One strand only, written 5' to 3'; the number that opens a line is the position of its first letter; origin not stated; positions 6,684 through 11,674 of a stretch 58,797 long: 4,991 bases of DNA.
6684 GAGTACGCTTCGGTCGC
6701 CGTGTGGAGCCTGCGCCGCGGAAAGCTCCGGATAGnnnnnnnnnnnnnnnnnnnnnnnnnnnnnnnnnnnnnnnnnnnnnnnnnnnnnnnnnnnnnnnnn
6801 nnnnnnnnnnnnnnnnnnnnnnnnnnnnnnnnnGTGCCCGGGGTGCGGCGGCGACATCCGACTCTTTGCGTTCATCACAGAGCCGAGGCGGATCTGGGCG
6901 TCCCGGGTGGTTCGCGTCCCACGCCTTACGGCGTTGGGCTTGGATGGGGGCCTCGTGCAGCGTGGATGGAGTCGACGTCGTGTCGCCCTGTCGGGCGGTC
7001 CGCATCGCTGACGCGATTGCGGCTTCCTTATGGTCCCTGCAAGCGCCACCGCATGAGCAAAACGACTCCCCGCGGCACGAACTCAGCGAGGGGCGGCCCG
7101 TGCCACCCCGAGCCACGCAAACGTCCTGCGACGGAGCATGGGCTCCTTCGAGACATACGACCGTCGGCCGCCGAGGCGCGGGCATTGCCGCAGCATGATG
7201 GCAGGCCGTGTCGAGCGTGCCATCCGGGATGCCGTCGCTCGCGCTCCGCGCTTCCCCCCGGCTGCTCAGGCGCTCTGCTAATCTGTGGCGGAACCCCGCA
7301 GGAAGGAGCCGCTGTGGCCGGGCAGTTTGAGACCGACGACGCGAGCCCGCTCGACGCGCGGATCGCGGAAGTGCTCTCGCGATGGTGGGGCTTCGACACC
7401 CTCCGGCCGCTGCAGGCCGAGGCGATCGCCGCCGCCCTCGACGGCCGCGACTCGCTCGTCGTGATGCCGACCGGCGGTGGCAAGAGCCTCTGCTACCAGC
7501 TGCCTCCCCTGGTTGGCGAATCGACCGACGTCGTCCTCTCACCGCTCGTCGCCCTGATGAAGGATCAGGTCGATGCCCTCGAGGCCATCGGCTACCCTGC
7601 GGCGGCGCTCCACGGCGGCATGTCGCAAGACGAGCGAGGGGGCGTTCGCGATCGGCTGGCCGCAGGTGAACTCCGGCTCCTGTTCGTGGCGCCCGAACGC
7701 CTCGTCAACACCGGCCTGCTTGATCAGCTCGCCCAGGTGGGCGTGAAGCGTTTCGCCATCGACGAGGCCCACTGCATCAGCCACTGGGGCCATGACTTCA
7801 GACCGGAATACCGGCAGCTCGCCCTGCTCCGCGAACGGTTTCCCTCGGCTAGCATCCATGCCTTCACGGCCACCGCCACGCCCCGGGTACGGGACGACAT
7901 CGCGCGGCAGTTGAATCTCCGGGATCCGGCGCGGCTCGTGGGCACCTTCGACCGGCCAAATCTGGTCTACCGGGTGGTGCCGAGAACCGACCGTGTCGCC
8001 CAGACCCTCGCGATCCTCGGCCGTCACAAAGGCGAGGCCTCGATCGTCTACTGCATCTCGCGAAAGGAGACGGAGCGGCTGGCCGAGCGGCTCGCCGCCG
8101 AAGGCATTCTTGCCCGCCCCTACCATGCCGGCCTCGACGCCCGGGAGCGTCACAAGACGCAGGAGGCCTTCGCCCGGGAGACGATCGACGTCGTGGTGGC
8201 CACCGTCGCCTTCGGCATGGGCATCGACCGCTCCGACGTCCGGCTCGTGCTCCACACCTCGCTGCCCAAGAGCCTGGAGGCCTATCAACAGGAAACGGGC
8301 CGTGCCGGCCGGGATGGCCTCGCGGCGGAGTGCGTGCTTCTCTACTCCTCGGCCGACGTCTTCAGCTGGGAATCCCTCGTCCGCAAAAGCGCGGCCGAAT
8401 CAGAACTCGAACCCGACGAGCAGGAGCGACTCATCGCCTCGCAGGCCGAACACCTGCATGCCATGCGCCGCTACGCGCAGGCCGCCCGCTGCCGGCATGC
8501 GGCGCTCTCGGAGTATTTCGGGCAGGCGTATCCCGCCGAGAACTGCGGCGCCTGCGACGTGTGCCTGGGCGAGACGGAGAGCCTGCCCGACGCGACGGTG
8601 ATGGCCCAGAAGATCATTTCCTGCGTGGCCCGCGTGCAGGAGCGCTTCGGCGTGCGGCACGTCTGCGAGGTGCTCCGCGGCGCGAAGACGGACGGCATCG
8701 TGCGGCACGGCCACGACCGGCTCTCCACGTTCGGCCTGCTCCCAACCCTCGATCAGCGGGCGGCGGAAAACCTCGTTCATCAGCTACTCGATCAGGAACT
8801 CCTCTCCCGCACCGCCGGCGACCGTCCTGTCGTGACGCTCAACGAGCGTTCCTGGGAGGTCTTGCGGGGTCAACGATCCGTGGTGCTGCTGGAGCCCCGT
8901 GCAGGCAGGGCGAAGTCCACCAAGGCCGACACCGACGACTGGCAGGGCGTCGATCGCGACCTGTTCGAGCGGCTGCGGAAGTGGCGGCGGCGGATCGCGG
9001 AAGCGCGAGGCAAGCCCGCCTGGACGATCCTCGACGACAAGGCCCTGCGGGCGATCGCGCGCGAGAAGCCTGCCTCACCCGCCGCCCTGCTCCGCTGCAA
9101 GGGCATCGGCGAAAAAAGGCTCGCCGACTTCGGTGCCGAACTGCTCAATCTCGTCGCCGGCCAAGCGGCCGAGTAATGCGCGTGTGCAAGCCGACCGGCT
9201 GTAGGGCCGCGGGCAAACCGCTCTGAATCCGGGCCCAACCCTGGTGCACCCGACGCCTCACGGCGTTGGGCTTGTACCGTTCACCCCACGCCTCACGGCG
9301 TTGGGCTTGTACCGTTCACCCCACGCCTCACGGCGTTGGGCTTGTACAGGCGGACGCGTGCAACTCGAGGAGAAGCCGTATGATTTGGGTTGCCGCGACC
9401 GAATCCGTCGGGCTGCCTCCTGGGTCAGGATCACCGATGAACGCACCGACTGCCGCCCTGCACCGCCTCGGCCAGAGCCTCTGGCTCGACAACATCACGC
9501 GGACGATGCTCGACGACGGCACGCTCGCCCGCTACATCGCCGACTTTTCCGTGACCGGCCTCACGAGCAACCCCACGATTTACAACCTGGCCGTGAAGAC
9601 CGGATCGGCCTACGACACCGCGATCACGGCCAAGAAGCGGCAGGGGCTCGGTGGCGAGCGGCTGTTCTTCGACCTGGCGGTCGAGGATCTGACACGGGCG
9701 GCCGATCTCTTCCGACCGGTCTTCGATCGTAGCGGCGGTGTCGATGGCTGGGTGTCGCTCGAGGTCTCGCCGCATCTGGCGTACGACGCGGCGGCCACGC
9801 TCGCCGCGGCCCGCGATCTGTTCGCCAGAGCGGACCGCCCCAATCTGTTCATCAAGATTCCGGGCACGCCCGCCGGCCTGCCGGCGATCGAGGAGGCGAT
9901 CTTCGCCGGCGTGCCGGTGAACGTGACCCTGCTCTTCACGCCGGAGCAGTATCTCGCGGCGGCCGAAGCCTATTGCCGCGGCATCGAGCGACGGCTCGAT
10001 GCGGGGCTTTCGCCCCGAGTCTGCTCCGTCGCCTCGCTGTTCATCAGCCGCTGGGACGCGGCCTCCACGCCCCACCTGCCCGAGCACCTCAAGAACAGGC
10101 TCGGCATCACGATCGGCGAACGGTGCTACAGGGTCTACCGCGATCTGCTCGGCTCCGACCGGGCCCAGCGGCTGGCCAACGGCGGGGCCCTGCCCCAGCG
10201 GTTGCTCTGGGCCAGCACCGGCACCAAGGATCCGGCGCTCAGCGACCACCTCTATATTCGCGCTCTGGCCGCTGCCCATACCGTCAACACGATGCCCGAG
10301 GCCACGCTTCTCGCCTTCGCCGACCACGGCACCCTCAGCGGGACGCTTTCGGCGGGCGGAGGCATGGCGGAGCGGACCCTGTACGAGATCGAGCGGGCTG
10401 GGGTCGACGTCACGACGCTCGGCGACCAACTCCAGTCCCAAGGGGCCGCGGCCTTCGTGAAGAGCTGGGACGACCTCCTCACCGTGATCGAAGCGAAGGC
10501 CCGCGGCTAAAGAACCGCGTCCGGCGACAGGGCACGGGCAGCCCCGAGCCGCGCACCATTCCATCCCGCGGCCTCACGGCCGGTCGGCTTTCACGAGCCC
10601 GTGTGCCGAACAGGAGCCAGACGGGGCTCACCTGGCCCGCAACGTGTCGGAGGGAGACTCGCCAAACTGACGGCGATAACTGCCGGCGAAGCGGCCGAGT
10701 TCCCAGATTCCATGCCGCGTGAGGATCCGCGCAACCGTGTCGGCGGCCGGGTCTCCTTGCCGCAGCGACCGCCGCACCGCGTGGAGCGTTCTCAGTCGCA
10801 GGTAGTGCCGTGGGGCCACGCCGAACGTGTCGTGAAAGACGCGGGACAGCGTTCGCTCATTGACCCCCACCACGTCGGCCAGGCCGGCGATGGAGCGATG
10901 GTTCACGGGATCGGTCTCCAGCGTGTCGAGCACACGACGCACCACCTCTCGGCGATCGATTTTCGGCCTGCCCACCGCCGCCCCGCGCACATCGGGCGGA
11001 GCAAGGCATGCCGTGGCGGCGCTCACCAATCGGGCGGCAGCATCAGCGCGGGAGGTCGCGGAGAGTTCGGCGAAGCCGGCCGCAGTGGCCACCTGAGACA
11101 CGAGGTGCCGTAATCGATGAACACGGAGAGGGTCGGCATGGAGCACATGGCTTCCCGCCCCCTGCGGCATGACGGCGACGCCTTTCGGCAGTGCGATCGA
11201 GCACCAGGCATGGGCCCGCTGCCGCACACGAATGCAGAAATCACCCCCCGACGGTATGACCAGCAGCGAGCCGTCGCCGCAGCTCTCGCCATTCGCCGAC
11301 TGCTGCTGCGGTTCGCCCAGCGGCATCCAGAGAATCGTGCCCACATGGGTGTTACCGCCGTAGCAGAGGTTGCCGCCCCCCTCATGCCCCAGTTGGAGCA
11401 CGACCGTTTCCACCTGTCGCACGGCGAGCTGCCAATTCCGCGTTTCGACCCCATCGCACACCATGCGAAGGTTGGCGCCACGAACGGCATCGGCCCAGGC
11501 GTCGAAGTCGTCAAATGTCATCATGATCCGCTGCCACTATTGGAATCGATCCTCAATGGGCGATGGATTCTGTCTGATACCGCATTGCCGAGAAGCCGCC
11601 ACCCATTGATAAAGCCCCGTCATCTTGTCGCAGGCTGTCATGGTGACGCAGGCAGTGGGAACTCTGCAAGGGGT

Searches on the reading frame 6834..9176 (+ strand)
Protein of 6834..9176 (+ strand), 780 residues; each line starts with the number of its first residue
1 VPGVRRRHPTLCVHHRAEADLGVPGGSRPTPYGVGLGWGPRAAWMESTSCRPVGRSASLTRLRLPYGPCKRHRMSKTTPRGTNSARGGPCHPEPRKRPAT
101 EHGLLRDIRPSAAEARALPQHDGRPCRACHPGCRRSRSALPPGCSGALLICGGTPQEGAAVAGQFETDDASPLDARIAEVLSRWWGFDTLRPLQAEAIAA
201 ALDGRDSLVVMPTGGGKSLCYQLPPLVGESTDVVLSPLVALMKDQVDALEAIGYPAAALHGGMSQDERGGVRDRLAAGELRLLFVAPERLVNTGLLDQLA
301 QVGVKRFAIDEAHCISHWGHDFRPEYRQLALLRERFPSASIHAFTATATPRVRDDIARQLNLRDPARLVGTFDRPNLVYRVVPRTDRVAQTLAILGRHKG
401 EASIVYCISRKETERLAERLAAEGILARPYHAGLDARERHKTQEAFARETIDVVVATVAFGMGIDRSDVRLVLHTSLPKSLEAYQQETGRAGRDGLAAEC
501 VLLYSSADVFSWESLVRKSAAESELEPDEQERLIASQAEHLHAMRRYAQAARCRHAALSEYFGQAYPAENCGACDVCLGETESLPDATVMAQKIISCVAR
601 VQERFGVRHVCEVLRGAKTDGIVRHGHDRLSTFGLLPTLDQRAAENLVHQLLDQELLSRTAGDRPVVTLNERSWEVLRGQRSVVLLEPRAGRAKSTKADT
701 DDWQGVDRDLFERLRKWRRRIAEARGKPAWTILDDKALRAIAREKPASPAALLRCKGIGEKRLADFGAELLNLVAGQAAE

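Call 72: search_protein_families(library=pfam, proteins=[window:6834-9176:+], max_evalue=0.001)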
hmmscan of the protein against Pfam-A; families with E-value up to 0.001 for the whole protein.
window:6834-9176:+ (780 aa): 5 families
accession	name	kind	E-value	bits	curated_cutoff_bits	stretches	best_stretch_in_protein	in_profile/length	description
PF09382.16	RQC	-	7.2e-31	106.8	23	1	586-690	6-110/114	RQC domain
PF00270.35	DEAD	-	4.6e-24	85.5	26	1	191-352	1-163/167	DEAD/DEAH box helicase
PF00271.37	Helicase_C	-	5.9e-23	81.7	23.5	1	392-495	7-110/110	Helicase conserved C-terminal domain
PF00570.28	HRDC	-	4.4e-18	65.4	23.8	1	708-774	2-68/68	HRDC domain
PF16124.10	RecQ_Zn_bind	-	1.2e-12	48.9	25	1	507-578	2-66/66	RecQ zinc-binding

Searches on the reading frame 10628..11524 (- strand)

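Call 72: search_protein_families(library=pfam, proteins=[window:10628-11524:-], max_evalue=0.001)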
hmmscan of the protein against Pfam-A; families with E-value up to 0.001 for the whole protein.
window:10628-11524:- (298 aa): 2 families
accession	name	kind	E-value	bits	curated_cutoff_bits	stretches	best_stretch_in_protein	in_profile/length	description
PF12833.13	HTH_18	-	9.6e-19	67.9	33.6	1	215-296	1-79/80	Helix-turn-helix domain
PF00165.29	HTH_AraC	-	1.2e-05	25.7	26.6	0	211-242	10-41/42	Bacterial regulatory helix-turn-helix proteins, AraC family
